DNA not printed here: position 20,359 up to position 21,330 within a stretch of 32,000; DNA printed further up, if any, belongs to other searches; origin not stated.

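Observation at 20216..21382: AT-rich cassette with an orphan proteasome-type Ntn hydrolase and a 61-aa partner, bracketed by a short direct repeat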

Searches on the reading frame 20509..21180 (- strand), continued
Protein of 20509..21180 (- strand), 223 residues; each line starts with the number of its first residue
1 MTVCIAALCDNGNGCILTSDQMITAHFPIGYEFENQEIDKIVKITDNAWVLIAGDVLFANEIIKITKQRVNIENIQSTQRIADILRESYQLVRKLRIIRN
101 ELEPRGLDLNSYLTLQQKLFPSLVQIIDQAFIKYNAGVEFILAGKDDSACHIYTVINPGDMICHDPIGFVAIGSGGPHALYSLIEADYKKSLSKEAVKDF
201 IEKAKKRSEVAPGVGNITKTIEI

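Call 26: find_related_loci(query=A1, collection=genome_contigs, flank=6000)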
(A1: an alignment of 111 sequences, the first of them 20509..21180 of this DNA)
Query A1 (223 aa) in genome_contigs; peptide patterns used: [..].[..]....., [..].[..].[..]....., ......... (x = any residue, [..] = any of these).
134 stretches matched a pattern; 58 encode a relative of the query (tblastn E <= 1e-3); 56 distinct loci.
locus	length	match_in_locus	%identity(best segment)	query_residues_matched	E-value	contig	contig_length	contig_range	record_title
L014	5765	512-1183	59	1-223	5e-89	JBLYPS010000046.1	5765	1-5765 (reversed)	MAG: Dehalococcoidia bacterium isolate CedChl2 CedChl2_contig_46, whole genome shotgun sequence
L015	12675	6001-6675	55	1-223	2e-84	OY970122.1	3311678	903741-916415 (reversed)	MAG: Candidatus Aminicenantes bacterium isolate MFD04408.bin.1.13 genome assembly, chromosome: 1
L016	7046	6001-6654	56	1-216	1e-84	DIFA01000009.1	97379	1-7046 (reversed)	MAG TPA_asm: Dehalococcoidia bacterium UBA5760 UBA5760_contig_3000, whole genome shotgun sequence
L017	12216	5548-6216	56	1-221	6e-84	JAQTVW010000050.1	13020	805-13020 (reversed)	MAG: Dehalococcoidales bacterium isolate STB_97 NODE_11887_length_13020_cov_3.860079_Sandtown_B, whole genome shotgun se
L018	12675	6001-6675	56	1-223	5e-83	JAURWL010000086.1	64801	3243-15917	MAG: Dehalococcoidales bacterium isolate E10_concoct.bin.145 E10_k141_418224, whole genome shotgun sequence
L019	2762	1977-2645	55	1-221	4e-84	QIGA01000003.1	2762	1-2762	MAG: Chloroflexi bacterium isolate SZUA-161 Ga0063294_10050572, whole genome shotgun sequence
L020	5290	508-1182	54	1-223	3e-82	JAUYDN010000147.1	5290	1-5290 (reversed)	MAG: Dehalococcoidia bacterium isolate C20_metabat.bin.39 C20_k141_655182, whole genome shotgun sequence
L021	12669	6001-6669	51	1-223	1e-81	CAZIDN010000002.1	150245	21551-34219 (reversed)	MAG TPA_asm: uncultured Eubacteriales bacterium isolate binchicken_co376_288 genome assembly, contig: NODE_40_length_150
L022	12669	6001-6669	52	1-221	2e-79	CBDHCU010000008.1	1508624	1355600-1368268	MAG: Dehalococcoidia bacterium isolate 55646556-b4c4-4674-9987-911c49b4817b genome assembly, contig: contig_6, whole gen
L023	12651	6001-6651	53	1-215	3e-75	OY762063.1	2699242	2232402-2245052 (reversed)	MAG: Dehalococcoidia bacterium isolate 5405c63e-44e1-4988-9b68-fe709a885d54 genome assembly, chromosome: 1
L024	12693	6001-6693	52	1-223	4e-73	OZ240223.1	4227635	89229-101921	MAG: Dehalococcoidia bacterium isolate f6a585c4-e35e-4cc9-a722-66a179f45198 genome assembly, chromosome: 1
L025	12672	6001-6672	51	1-221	1e-72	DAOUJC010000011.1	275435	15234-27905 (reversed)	MAG TPA_asm: Dehalococcoidia bacterium isolate S32_241 k113_1995449, whole genome shotgun sequence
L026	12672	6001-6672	52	1-221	1e-70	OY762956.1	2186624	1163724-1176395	MAG: Dehalococcoidia bacterium isolate caf6cba7-c187-4a53-abc2-184ab5dfaca7 genome assembly, chromosome: 1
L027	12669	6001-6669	54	1-219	3e-70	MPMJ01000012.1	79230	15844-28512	MAG: SAR202 cluster bacterium bin16 NODE_533_length_79230_cov_11.9023_ID_1065, whole genome shotgun sequence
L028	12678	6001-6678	52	1-223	3e-70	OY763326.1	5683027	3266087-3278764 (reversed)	MAG: Alphaproteobacteria bacterium isolate a2cc6ff1-66e2-439d-8a67-f3e3a687b116 genome assembly, chromosome: 1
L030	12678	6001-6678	50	1-223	3e-69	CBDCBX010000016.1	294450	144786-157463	MAG: Acidobacteriota bacterium isolate 3beccde0-225e-480f-8752-c289bce3f7eb genome assembly, contig: contig_16, whole ge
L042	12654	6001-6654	50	1-215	2e-63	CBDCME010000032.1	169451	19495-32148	MAG: Alphaproteobacteria bacterium isolate 1e3c690f-da49-40e6-bfa5-a0f7ba628e7d genome assembly, contig: contig_32, whol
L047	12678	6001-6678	43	1-223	4e-58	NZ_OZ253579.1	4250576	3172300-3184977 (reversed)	MAG: Candidatus Rariloculus sp. isolate a68edd55-823a-400d-93a1-cd8b183db796 chromosome 1, complete sequence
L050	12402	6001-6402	49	1-131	2e-36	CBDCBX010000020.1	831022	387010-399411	MAG: Acidobacteriota bacterium isolate 3beccde0-225e-480f-8752-c289bce3f7eb genome assembly, contig: contig_20, whole ge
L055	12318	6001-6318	53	118-223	3e-31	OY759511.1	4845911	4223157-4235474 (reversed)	MAG: Paracoccaceae bacterium isolate 3cb5c724-0b50-4723-9576-a9430697b530 genome assembly, chromosome: 1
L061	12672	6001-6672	29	1-218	6e-15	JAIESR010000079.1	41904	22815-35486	MAG: Xanthobacteraceae bacterium isolate co.spades.METABAT.2.5kb_069 c_000000442142, whole genome shotgun sequence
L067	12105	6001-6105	69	1-35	7e-11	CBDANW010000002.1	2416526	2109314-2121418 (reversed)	MAG: Candidatus Marinacidobacterales bacterium isolate 58ad810b-317c-4b5b-8bc8-0cee20f92245 genome assembly, contig: con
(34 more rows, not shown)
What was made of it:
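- The module is spread across very different phyla, including an archaeon and CPR bacteria (call 26).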

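Call 28: search_solved_structures(query=A1, max_evalue=0.01, show_alignments=3)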
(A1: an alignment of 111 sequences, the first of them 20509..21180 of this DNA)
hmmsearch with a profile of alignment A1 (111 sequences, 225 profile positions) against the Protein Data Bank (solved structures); distinct sequences matched with E-value up to 0.01: 33.
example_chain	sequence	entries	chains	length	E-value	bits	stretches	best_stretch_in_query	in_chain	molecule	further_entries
6hv3_H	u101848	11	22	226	1.7e-06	31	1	77-206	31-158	Proteasome subunit beta type-10,Proteasome subunit beta type-2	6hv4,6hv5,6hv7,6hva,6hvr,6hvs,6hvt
9fsv_H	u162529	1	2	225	1.8e-06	31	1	77-206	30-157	Proteasome subunit beta type-10,Proteasome subunit beta type-2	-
4ya1_H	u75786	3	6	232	2.8e-06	30.4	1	103-206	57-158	Proteasome subunit beta type-2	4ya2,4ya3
6hwc_H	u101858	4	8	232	2.9e-06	30.4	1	103-206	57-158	Proteasome subunit beta type-2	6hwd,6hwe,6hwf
1g0u_H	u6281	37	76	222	3.1e-06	30.2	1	103-206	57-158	PROTEASOME COMPONENT PUP1 | 20S PROTEASOME | proteasome endopeptidase complex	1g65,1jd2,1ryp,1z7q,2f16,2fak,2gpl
6fvt_i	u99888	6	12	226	3.2e-06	30.2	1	103-206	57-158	Proteasome subunit beta type-2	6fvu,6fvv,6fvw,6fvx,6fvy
4y8r_H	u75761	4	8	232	3.2e-06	30.2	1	103-206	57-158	Proteasome subunit beta type-2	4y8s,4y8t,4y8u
9rla_I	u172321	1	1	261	3.3e-06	30.1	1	102-206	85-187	Proteasome subunit beta type-2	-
1fnt_I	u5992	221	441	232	3.3e-06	30.1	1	103-206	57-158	PROTEASOME COMPONENT PUP1 | Proteasome subunit beta type-2 | Proteasome endopeptidase complex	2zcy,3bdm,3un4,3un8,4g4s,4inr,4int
9ey9_H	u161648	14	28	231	3.3e-06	30.1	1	103-206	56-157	proteasome endopeptidase complex | Proteasome subunit beta type-2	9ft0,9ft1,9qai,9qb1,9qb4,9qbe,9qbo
5fg9_H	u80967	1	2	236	3.3e-06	30.1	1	103-206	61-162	Proteasome subunit beta type-2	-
5fg7_H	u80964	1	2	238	3.4e-06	30.1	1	103-206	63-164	Proteasome subunit beta type-2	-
4y9y_H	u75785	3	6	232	3.4e-06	30.1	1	103-206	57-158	Proteasome subunit beta type-2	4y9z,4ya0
5bxl_H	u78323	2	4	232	3.5e-06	30.1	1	103-206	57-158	Proteasome subunit beta type-2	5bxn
5fgi_H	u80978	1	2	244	3.6e-06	30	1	103-206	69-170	Proteasome subunit beta type-2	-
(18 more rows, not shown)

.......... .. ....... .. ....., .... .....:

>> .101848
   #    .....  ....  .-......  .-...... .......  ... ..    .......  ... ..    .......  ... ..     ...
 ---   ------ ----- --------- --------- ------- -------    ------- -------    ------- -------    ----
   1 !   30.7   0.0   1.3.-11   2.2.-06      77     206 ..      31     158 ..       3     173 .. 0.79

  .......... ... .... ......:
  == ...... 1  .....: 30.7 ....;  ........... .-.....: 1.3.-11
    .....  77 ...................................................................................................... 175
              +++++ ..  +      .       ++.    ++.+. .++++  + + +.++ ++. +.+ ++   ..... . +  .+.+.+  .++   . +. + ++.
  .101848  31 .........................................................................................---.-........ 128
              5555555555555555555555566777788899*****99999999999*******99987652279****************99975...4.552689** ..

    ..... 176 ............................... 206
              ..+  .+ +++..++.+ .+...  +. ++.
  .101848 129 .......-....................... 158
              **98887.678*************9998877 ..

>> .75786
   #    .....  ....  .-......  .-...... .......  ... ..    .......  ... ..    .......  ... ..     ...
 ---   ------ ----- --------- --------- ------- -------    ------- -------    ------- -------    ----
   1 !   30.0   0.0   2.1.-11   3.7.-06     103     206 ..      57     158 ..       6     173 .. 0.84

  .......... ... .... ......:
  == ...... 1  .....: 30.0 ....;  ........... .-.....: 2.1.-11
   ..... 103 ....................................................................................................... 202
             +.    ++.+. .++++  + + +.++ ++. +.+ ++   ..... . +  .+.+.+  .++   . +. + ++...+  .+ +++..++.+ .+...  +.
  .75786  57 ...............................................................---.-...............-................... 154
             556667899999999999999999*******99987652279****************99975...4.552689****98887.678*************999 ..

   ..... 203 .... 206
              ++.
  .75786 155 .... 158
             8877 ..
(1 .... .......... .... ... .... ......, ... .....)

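Call 32: predict_structure(alignment_id=A1)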
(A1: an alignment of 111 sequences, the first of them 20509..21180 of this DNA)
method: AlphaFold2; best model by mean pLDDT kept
length: 223 residues; sequences in the alignment: 111
mean_pLDDT: 95.6   pTM: 0.91
mean pLDDT of the five models: 95.6, 95.0, 94.7, 93.4, 90.7
residues with pLDDT >= 90: 209; 70-90: 13; 50-70: 1; < 50: 0
segments of 3 or more residues with pLDDT < 50: none
pLDDT, mean of each block of 10 residues (from residue 1): 97 97 86 90 97 96 98 96 98 96 95 93 95 95 96 97 98 98 98 98 97 94 95
secondary structure, 60 per line:
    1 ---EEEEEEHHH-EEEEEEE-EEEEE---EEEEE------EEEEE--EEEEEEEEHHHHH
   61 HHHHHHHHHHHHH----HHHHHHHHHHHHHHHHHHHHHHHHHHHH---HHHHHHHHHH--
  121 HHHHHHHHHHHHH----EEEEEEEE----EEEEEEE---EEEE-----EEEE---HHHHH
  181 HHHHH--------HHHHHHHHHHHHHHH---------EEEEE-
elements in order: E4-9 E14-20 E22-26 E30-34 E41-45 E48-55 H56-73 H78-105 H109-118 H121-133 E138-145 E150-156 E160-163 E169-172 H176-185 H194-208 E218-222
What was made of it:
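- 20509..21180 (-): 223-aa proteasome-beta-type Thr1 Ntn hydrolase (NCBI WAC06615.1, annotated as a hypothetical protein). AF2 pLDDT 95.6 (call 32).
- On Proteasome beta / HslV-type Ntn hydrolase (PF00227, MEROPS T1): AF2 pLDDT 95.6, pTM 0.91 (call 32).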

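Call 36: fold_search(model_id=the predicted structure, library=pdb)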
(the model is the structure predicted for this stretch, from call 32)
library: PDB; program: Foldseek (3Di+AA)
matches with E <= 10: 1281; with E <= 0.001: 1183
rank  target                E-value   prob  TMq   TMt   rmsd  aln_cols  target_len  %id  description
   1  8rvo_I                8.0e-11  1.00  0.67  0.68   4.1       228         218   14  Proteasomal late precursor complex from pre1-1, state 1 (released 2024-09-11)
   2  8rvo_W                1.3e-10  1.00  0.61  0.63  10.6       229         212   16  Proteasomal late precursor complex from pre1-1, state 1 (released 2024-09-11)
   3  9gbk_W                1.4e-10  1.00  0.67  0.70   3.9       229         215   15  Blm10-20S proteasome complex from pre1-1 (released 2024-09-11)
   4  6muw_I                2.5e-10  1.00  0.61  0.61   8.3       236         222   18  The structure of the Plasmodium falciparum 20S proteasome. (released 2019-08-07)
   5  6tu3_I                3.2e-10  1.00  0.65  0.73   4.1       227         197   14  Rat 20S proteasome (released 2020-05-13)
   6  8rvp_W                3.4e-10  1.00  0.60  0.62  10.3       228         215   16  Proteasomal late precursor complex from pre1-1, state 2 (released 2024-09-11)
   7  8ysx_T                3.6e-10  1.00  0.61  0.68   5.4       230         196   16  canine immunoproteasome 20S subunit in complex with compound 2 (released 2024-07-31)
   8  8fz5_K                4.1e-10  1.00  0.63  0.70   4.9       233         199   16  The PI31-free Bovine 20S proteasome (released 2023-07-05)
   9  4x6z_I                4.1e-10  1.00  0.60  0.61  10.1       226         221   17  Yeast 20S proteasome in complex with PR-VI modulator (released 2015-12-23)
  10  3unb_H                4.3e-10  1.00  0.65  0.66   4.0       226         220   14  Mouse constitutive 20S proteasome in complex with PR-957 (released 2012-02-29)
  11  9o3e_I                4.9e-10  1.00  0.68  0.72   3.1       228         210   17  Plasmodium falciparum 20S proteasome bound to inhibitor 159 (released 2025-11-12)
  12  6htb_H                4.9e-10  1.00  0.67  0.68   4.0       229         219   14  Yeast 20S proteasome with human beta2c (S171G) (released 2019-01-30)
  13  6ef3_2                4.9e-10  1.00  0.62  0.61  10.3       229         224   16  Yeast 26S proteasome bound to ubiquitinated substrate (4D motor state) (released 2018-10-17)
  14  4ya1_H                5.2e-10  1.00  0.66  0.66   4.0       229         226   15  Yeast 20S proteasome beta2-H116N mutant (released 2015-06-17)
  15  6z46_K                5.5e-10  1.00  0.63  0.77   4.3       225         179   16  Structure of the S. acidocaldarius 20S proteasome (Saci0613/Saci0662) (released 2020-08-05)
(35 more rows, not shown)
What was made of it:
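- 20509..21180 (-): Foldseek top hits are 20S beta subunits at TM 0.60-0.69 (call 36).
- On Proteasome beta / HslV-type Ntn hydrolase (PF00227, MEROPS T1): 1183 PDB matches at E <= 0.001, and the top 50 are all 20S subunits at TM 0.60-0.69 (call 36).
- Foldseek matches to 20S beta subunits at E about 1e-10 (call 36).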

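Call 37: search_protein_families(library=pfam, proteins=[L030:6937-7851:+, L030:5706-5927:+, L030:6725-6904:+, L028:6936-7862:+, L061:7045-7953:+, L001:6984-7859:-, L006:8871-9701:-], max_evalue=0.1)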
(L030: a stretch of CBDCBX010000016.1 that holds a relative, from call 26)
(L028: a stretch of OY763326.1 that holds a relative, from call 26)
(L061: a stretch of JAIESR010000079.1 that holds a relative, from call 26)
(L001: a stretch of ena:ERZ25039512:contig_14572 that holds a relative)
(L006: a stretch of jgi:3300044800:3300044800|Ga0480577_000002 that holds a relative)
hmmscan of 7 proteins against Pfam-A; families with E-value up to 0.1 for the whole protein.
L030:6937-7851:+ (304 aa): 7 families
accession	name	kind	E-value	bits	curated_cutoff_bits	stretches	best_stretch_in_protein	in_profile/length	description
PF03400.19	DDE_Tnp_IS1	-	4.8e-08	33.9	24.1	1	210-249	86-125/131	IS1 transposase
PF08281.18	Sigma70_r4_2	-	1.9e-05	24.7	25.7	1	8-52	3-47/54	Sigma-70, region 4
PF13384.12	HTH_23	-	0.0022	18.2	24.6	1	20-51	6-37/50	Homeodomain-like domain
PF13542.12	HTH_Tnp_ISL3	-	0.008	16.1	27.4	1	22-52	18-47/51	Helix-turn-helix domain of transposase family ISL3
PF13610.12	DDE_Tnp_IS240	-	0.0096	16.5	27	1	105-166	19-81/139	DDE domain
PF13936.12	HTH_38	-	0.021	15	27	1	21-50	10-39/44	Helix-turn-helix domain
PF01371.25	Trp_repressor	-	0.08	13.5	27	0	19-50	36-68/88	Trp repressor protein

L030:5706-5927:+ (73 aa): 0 families

L030:6725-6904:+ (59 aa): 0 families

L028:6936-7862:+ (308 aa): 7 families
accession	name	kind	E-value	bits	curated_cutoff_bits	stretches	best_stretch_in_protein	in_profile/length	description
PF03400.19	DDE_Tnp_IS1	-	4.1e-08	34.1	24.1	1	198-238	85-125/131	IS1 transposase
PF13936.12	HTH_38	-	5.5e-05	23.2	27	1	3-38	4-39/44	Helix-turn-helix domain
PF00665.32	rve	-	0.0038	17.9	32.6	1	87-162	19-88/102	Integrase core domain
PF01371.25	Trp_repressor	-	0.011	16.2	27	1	7-38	36-68/88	Trp repressor protein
PF13384.12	HTH_23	-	0.029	14.6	24.6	1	5-38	3-36/50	Homeodomain-like domain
PF00196.25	GerE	-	0.051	13.7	23.5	0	6-37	4-35/57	Bacterial regulatory proteins, luxR family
PF12759.13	HTH_Tnp_IS1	-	0.075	13.1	24.9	0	11-36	13-38/46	InsA C-terminal domain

L061:7045-7953:+ (302 aa): 6 families
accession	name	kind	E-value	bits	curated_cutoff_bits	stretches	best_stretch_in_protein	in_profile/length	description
PF03400.19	DDE_Tnp_IS1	-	7.7e-06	26.7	24.1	1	204-242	86-124/131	IS1 transposase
PF13384.12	HTH_23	-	0.00082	19.6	24.6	1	9-38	7-36/50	Homeodomain-like domain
PF13610.12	DDE_Tnp_IS240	-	0.0027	18.3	27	1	85-149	12-76/139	DDE domain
PF13542.12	HTH_Tnp_ISL3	-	0.0038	17.1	27.4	1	10-37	18-44/51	Helix-turn-helix domain of transposase family ISL3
PF13936.12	HTH_38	-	0.0061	16.7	27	1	4-38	5-39/44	Helix-turn-helix domain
PF00665.32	rve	-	0.014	16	32.6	1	88-147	20-83/102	Integrase core domain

L001:6984-7859:- (291 aa): 5 families
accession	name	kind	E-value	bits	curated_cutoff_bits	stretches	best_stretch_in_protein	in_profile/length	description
PF12762.13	DDE_Tnp_IS1595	-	2.9e-36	125.2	27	1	125-271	2-153/153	ISXO2-like transposase domain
PF12760.12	Zn_ribbon_IS1595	-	3.8e-10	40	25.4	1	12-55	2-45/46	Transposase zinc-ribbon domain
PF13610.12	DDE_Tnp_IS240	-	0.00026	21.6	27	1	162-274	24-137/139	DDE domain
PF23451.1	Zn_ribbon_PaaD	-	0.0065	16.5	27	0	28-57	14-49/53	PaaD zinc beta ribbon domain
PF01363.27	FYVE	-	0.02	15.4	27.8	1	28-58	8-35/67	FYVE zinc finger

L006:8871-9701:- (276 aa): 6 families
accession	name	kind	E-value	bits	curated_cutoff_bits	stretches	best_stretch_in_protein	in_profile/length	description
PF03400.19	DDE_Tnp_IS1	-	9.5e-06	26.4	24.1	1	194-237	82-125/131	IS1 transposase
PF13936.12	HTH_38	-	0.0015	18.7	27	1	9-40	10-41/44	Helix-turn-helix domain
PF13542.12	HTH_Tnp_ISL3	-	0.0031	17.4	27.4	1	11-42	19-49/51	Helix-turn-helix domain of transposase family ISL3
PF13384.12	HTH_23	-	0.0093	16.2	24.6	1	8-39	6-37/50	Homeodomain-like domain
PF12759.13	HTH_Tnp_IS1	-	0.016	15.3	24.9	1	11-38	13-40/46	InsA C-terminal domain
PF00196.25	GerE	-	0.045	13.8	23.5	1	8-37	6-35/57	Bacterial regulatory proteins, luxR family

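Call 42: find_encoding_contigs(protein=P0003, flank=6000, max_places=3)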
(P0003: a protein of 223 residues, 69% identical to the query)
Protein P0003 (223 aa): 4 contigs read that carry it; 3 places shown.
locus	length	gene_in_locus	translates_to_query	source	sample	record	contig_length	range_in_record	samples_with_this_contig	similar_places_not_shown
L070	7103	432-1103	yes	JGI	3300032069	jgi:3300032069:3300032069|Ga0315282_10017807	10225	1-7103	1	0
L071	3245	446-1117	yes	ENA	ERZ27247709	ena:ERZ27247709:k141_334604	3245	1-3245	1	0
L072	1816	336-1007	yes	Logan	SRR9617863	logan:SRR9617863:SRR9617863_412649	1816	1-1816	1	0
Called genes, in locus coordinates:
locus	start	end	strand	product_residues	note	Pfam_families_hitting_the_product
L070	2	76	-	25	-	?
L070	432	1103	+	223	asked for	PF00227:Proteasome (faint)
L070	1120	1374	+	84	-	-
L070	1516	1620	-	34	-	-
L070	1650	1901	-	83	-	-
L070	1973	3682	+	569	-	PF00672:HAMP, PF00512:HisKA, PF02518:HATPase_c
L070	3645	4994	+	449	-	PF00072:Response_reg, PF00158:Sigma54_activat, PF13191:AAA_16 (faint), PF14532:Sigma54_activ_2, PF07728:AAA_5 (weak), PF00004:AAA, PF25601:AAA_lid_14, PF02954:HTH_8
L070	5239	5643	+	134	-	-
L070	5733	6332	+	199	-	-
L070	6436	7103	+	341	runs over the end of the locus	PF03734:YkuD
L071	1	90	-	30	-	?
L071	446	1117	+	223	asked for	PF00227:Proteasome (faint)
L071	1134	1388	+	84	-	-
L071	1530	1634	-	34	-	-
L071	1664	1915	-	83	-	-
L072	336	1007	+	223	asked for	PF00227:Proteasome (faint)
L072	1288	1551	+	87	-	PF05016:ParE_toxin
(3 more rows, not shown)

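Call 43: find_encoding_contigs(protein=P0001, flank=3000, max_places=2)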
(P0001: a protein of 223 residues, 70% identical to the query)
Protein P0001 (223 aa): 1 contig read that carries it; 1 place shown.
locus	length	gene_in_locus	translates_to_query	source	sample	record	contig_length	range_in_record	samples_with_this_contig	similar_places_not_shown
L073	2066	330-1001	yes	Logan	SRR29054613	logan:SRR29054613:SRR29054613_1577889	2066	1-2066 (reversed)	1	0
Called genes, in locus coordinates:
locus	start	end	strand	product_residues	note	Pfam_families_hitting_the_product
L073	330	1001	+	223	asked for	PF00227:Proteasome (faint)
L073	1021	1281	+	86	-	-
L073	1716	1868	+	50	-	PF12651:RHH_3, PF01402:RHH_1 (weak)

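Call 56: search_dna_similar(query=window:20509-21180:-, collection=phages, mode=protein, max_evalue=0.001, max_rows=15)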
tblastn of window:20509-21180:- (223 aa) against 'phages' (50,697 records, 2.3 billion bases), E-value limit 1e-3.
No match.
